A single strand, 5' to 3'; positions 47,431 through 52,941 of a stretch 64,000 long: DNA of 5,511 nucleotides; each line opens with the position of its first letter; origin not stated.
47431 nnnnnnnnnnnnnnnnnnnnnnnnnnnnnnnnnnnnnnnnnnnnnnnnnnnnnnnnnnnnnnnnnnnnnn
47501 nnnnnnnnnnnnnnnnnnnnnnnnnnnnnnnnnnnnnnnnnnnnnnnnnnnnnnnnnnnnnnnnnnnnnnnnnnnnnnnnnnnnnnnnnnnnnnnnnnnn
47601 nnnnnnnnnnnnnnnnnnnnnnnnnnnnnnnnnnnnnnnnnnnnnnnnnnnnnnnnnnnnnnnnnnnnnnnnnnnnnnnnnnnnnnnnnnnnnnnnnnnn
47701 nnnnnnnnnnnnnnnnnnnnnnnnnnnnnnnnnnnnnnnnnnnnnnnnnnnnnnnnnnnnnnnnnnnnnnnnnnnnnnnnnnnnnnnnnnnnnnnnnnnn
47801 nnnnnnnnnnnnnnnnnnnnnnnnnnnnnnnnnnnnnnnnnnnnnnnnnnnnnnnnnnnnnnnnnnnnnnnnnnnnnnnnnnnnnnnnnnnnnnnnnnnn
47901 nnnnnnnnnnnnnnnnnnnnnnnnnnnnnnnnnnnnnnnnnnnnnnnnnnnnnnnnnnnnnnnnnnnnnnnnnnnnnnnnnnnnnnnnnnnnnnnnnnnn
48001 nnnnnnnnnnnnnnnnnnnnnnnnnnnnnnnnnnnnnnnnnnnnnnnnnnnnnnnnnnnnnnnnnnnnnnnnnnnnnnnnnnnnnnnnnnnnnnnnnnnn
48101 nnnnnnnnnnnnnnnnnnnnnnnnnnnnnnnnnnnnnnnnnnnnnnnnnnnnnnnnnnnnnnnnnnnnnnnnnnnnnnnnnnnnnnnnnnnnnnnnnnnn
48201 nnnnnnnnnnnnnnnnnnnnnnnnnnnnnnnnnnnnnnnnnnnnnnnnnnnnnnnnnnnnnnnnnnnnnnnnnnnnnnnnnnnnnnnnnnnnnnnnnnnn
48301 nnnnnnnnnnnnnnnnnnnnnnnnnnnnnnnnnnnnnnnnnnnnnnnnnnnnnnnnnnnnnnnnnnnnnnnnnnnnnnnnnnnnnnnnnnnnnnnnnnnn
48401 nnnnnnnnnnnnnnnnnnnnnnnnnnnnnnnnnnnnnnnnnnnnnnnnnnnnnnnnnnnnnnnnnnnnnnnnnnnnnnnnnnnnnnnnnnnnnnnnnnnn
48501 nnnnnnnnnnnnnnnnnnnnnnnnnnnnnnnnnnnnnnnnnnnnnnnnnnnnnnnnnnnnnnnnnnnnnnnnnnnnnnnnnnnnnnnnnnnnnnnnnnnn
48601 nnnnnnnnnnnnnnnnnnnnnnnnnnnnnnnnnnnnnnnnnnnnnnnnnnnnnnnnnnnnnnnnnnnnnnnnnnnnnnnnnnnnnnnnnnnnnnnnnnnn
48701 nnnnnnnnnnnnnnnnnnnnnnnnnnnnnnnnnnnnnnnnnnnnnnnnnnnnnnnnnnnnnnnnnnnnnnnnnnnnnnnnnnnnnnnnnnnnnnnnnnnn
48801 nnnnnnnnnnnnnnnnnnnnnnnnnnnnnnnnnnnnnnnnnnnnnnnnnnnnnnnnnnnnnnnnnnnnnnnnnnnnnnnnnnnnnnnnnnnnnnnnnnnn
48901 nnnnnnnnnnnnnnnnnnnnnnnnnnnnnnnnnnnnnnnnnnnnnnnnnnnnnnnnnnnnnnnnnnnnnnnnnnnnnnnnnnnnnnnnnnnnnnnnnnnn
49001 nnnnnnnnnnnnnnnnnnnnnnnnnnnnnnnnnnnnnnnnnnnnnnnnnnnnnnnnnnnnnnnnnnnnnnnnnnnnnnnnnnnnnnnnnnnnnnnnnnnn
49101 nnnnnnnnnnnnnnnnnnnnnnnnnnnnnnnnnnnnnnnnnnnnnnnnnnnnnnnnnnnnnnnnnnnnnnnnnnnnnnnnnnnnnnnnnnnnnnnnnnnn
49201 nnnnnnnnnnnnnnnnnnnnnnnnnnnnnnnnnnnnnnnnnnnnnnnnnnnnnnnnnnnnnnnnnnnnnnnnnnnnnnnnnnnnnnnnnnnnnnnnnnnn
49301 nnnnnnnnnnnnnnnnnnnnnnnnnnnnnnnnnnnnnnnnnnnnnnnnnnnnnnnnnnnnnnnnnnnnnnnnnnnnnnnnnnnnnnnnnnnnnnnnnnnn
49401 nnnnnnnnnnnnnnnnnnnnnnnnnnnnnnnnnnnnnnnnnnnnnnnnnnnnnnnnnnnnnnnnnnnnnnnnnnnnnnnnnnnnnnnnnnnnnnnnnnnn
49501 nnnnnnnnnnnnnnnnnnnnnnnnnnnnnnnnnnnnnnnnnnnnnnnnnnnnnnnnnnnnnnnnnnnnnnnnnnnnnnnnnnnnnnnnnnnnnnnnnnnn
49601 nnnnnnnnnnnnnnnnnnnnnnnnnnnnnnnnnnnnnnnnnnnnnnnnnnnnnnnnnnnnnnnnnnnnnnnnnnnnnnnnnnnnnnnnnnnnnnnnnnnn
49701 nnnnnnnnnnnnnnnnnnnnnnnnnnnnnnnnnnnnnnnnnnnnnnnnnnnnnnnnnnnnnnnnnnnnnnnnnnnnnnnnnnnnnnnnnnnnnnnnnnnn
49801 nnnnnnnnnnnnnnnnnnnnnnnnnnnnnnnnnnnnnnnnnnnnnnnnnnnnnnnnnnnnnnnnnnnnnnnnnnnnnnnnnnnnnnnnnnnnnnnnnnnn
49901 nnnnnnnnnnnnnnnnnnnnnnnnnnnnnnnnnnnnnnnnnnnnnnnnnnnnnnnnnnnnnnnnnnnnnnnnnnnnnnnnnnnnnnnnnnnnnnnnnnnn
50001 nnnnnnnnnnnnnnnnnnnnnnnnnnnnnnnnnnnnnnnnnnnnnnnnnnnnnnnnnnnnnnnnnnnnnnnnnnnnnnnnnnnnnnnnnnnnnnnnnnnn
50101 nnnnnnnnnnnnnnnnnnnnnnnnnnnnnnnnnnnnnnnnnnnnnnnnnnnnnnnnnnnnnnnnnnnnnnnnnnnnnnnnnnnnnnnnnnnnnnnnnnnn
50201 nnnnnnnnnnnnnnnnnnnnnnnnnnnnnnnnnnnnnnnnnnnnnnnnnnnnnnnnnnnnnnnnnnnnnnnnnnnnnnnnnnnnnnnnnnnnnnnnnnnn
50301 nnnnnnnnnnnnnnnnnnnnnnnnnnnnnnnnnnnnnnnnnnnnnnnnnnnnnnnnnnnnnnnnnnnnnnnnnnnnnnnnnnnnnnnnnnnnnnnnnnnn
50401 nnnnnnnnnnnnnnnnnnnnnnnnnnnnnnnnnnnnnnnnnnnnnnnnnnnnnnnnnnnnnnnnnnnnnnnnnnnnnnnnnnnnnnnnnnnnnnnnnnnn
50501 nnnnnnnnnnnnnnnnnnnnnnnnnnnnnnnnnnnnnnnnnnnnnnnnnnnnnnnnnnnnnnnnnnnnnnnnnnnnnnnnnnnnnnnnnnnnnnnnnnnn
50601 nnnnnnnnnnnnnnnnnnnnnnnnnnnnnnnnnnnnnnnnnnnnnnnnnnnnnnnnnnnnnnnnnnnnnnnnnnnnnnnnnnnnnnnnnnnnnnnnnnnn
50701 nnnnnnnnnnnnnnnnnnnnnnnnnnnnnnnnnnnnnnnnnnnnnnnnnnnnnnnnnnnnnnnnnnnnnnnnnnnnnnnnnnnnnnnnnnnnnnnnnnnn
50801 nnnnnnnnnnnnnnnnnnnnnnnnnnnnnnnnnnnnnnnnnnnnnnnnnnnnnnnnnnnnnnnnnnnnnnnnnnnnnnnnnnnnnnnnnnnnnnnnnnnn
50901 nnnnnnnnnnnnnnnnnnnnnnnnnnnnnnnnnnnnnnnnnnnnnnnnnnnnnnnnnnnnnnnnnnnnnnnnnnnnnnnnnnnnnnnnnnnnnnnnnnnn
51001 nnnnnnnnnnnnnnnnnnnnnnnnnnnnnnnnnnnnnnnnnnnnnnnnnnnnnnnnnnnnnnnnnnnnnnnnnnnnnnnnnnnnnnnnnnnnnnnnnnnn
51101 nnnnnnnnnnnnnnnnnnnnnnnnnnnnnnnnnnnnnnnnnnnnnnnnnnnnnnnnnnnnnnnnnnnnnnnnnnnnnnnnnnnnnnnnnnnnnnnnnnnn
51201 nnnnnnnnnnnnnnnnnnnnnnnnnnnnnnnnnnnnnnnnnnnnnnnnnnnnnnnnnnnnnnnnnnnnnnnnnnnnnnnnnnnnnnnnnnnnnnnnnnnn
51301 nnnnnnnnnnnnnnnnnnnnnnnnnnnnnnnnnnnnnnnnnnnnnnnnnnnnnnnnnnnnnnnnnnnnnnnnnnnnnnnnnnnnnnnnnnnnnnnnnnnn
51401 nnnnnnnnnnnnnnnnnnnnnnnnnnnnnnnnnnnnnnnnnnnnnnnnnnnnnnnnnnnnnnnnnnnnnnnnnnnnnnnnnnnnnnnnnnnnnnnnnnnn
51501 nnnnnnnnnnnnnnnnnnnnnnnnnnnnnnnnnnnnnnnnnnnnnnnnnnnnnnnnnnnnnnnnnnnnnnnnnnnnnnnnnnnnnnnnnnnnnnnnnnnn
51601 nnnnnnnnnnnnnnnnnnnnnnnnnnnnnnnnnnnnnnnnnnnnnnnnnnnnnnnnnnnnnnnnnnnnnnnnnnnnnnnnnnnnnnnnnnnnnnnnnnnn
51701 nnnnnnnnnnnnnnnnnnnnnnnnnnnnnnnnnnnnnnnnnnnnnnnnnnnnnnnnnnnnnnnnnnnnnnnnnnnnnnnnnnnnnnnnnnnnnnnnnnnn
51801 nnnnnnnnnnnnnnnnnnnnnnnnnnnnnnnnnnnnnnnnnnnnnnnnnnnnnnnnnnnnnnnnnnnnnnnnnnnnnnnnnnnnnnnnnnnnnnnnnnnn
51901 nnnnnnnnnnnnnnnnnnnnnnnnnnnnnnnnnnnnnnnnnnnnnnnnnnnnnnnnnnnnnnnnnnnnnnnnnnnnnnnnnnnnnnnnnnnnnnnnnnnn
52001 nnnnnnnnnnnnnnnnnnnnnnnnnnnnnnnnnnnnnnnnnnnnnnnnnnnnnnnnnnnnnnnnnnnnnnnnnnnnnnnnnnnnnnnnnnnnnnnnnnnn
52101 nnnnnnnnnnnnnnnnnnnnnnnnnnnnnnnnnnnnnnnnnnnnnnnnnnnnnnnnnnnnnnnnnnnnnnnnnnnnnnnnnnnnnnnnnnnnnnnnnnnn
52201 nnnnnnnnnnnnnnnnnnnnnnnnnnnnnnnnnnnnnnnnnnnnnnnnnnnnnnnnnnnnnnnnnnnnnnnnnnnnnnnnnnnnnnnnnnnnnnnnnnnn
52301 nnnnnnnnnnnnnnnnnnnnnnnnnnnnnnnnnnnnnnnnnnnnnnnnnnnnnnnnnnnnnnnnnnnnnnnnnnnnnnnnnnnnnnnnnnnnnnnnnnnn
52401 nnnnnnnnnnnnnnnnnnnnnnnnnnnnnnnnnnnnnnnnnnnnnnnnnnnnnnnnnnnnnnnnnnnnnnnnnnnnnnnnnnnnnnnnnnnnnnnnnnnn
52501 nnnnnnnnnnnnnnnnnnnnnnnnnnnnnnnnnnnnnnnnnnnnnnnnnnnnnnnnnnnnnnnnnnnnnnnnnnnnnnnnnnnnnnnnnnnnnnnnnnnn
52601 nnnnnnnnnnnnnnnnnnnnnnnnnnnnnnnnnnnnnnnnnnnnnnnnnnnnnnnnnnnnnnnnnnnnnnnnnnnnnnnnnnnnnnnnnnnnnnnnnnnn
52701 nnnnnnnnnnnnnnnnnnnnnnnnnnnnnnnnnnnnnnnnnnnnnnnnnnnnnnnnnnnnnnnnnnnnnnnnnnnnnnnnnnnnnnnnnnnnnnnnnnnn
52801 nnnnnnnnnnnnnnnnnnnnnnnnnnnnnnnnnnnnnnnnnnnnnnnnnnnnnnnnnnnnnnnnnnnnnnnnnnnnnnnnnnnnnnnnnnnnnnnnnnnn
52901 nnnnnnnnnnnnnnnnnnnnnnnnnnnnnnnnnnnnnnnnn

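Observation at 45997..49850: Five consecutive SprB-type repeats each split at the same loop by a different inserted domain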

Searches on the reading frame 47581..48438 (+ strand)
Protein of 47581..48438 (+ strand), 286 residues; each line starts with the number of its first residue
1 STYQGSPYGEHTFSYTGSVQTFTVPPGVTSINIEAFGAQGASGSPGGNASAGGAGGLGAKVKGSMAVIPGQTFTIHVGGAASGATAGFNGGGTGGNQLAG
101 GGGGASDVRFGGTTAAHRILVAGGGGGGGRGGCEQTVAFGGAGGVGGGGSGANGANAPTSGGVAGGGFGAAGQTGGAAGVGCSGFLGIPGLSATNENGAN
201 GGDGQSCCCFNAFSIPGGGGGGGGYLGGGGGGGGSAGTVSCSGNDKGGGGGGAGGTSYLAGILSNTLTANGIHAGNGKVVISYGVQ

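Call 8: search_protein_families(library=pfam, proteins=[window:47581-48438:+], max_evalue=5)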
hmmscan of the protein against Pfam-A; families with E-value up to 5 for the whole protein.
window:47581-48438:+ (286 aa): 0 families

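Call 74: search_solved_structures(query=window:47581-48438:+, max_evalue=10, show_alignments=2)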
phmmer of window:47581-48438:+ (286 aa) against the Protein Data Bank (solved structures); distinct sequences matched with E-value up to 10: 0.

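Call 80: search_protein_families(library=ncbifam, proteins=[window:47581-48438:+], max_evalue=5)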
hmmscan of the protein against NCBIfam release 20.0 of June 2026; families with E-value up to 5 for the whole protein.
window:47581-48438:+ (286 aa): 0 families

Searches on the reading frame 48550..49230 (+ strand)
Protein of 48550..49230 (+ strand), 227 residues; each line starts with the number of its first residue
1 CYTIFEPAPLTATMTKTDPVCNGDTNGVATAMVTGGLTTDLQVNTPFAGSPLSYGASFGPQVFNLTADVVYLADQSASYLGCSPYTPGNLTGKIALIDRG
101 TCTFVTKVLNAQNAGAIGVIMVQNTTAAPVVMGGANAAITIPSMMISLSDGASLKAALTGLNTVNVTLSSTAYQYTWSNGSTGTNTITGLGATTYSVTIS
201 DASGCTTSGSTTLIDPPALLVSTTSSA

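Call 16: find_homologous_proteins(query=window:48550-49230:+, max_evalue=0.00001)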
Query window:48550-49230:+ (227 aa): 113 proteins with E <= 0.00001 among 1132 candidates.
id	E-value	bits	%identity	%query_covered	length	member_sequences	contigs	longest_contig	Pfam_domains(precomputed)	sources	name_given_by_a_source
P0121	1.1e-34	138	49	72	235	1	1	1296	PF02225.28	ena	-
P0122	9.0e-33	132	55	54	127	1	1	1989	PF02225.28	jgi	-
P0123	4.7e-27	113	55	56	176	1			PF02225.28,PF02128.22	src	-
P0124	1.6e-22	98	57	50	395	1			PF02225.28,PF02128.22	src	-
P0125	2.3e-22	98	57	46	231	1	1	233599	PF02225.28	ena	-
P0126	4.6e-22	97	55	47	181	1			PF02225.28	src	-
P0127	1.4e-21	95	45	59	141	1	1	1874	PF02225.28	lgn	-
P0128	1.6e-20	92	49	58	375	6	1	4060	PF02225.28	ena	-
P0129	1.2e-19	89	52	46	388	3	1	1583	PF02225.28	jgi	jgi:PA domain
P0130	2.2e-19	88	50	52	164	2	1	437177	PF02225.28,PF02128.22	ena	-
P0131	2.6e-19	88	50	51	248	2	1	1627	PF02225.28,PF02128.22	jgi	jgi:hypothetical protein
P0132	3.9e-19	87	54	46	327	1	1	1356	PF02225.28,PF13860.13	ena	-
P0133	4.4e-19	87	47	54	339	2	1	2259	PF02225.28,PF13860.13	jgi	-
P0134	7.6e-19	86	50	50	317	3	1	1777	PF02225.28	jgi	-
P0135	2.7e-18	84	49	46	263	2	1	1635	PF02225.28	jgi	jgi:hypothetical protein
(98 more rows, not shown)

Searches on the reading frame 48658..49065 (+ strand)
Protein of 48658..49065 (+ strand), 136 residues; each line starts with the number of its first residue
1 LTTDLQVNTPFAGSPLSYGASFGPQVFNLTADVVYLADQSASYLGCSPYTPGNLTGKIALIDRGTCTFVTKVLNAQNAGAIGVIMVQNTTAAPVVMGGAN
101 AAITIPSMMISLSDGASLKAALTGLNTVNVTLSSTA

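Call 8: search_protein_families(library=pfam, proteins=[window:48658-49065:+], max_evalue=5)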
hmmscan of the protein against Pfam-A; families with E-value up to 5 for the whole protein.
window:48658-49065:+ (136 aa): 1 family
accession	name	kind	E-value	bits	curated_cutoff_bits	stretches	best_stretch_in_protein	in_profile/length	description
PF02225.27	PA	-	5.2e-21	75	23.9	1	30-118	2-95/95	PA domain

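Call 80: search_protein_families(library=ncbifam, proteins=[window:48658-49065:+], max_evalue=5)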
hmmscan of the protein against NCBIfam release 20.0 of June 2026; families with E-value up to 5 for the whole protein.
window:48658-49065:+ (136 aa): 4 families
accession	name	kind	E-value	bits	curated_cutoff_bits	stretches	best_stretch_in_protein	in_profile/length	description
NF038112.1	myxo_dep_M36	subfamily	1.2e-35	122.1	1500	1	5-134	489-621/1604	myxosortase-dependent M36 family metallopeptidase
NF038111.1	rhom_dep_M36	equivalog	2.5e-33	114.6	1700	1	19-134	500-618/1315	rhombosortase-dependent M36 family metallopeptidase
NF038113.1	T9SSA_dep_M36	equivalog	1.6e-30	106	885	1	6-134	416-550/869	T9SS-dependent M36 family metallopeptidase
NF040553.1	SGO_0316_fam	subfamily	0.031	11.9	1400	1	45-90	551-597/1486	SGO_0316/SGO_0317 family LPXTG-anchored serine peptidase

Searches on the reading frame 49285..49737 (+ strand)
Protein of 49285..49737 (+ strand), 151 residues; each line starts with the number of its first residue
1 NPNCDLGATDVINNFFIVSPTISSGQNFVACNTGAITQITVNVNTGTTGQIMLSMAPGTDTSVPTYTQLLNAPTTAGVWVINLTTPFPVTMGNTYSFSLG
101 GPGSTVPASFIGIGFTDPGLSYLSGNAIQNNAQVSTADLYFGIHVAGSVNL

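Call 8: search_protein_families(library=pfam, proteins=[window:49285-49737:+], max_evalue=5)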
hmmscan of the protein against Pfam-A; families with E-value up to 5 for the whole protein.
window:49285-49737:+ (151 aa): 1 family
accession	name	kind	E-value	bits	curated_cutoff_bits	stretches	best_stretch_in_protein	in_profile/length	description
PF13313.11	DUF4082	-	0.0091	16.4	28.4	1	25-101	18-92/143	Domain of unknown function (DUF4082)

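Call 75: search_solved_structures(query=window:49285-49737:+, max_evalue=10)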
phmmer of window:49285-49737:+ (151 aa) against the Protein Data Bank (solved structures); distinct sequences matched with E-value up to 10: 1.
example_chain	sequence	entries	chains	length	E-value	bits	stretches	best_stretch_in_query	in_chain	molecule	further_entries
7wpo_B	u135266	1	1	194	0.21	14.9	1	33-102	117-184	Spike glycoprotein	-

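Call 80: search_protein_families(library=ncbifam, proteins=[window:49285-49737:+], max_evalue=5)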
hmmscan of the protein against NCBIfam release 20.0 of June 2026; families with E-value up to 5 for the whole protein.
window:49285-49737:+ (151 aa): 0 families

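Call 84: find_related_loci(query=window:49285-49737:+, collection=metagenome_contigs, flank=6000)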
Query window:49285-49737:+ (151 aa) in metagenome_contigs; peptide patterns used: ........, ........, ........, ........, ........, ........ (x = any residue, [..] = any of these).
231 stretches matched a pattern; 1 encode a relative of the query (tblastn E <= 1e-3); 1 distinct loci.
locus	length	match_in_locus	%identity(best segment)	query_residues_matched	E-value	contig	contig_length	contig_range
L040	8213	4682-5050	43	22-148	2e-27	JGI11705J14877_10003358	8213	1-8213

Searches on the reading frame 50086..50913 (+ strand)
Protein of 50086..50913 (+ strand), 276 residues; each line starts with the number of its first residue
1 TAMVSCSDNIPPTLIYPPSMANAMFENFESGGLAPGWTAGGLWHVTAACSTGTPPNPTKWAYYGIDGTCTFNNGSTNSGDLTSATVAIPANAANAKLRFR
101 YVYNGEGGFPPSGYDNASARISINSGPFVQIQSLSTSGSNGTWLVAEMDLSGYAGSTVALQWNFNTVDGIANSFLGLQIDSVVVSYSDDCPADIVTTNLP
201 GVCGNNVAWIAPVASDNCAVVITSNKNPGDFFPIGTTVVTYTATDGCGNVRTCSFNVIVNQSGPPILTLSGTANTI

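Call 8: search_protein_families(library=pfam, proteins=[window:50086-50913:+], max_evalue=5)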
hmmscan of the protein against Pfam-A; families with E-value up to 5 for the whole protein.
window:50086-50913:+ (276 aa): 5 families
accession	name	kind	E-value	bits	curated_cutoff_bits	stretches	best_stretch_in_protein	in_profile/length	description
PF02494.22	HYR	-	3.8e-15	56.4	21.7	1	190-259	10-81/81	HYR domain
PF20773.4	InhA-like_MAM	-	0.00027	20.9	26.9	1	56-185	35-163/191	Immune inhibitor A-like, MAM domain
PF20009.4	GEVED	-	0.073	14.3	24.4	1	73-114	23-66/78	GEVED domain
PF12985.13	DUF3869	-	0.25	12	24.5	1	56-94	20-59/85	Domain of unknown function (DUF3869)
PF23237.1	HYR_4C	-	1.2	9.8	27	1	203-255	13-69/73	HYR-like domain with 4 cysteines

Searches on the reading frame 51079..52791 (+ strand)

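Call 8: search_protein_families(library=pfam, proteins=[window:51079-52791:+], max_evalue=5)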
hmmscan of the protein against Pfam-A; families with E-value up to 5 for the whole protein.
window:51079-52791:+ (571 aa): 2 families
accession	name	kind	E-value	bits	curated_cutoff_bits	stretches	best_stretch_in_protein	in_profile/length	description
PF11617.13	Cu-binding_MopE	-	3.4e-11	43.6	27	1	346-375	1-30/30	Putative metal-binding motif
PF13385.13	Laminin_G_3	-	6.7e-11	43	27.6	1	147-288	12-151/151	Concanavalin A-like lectin/glucanases superfamily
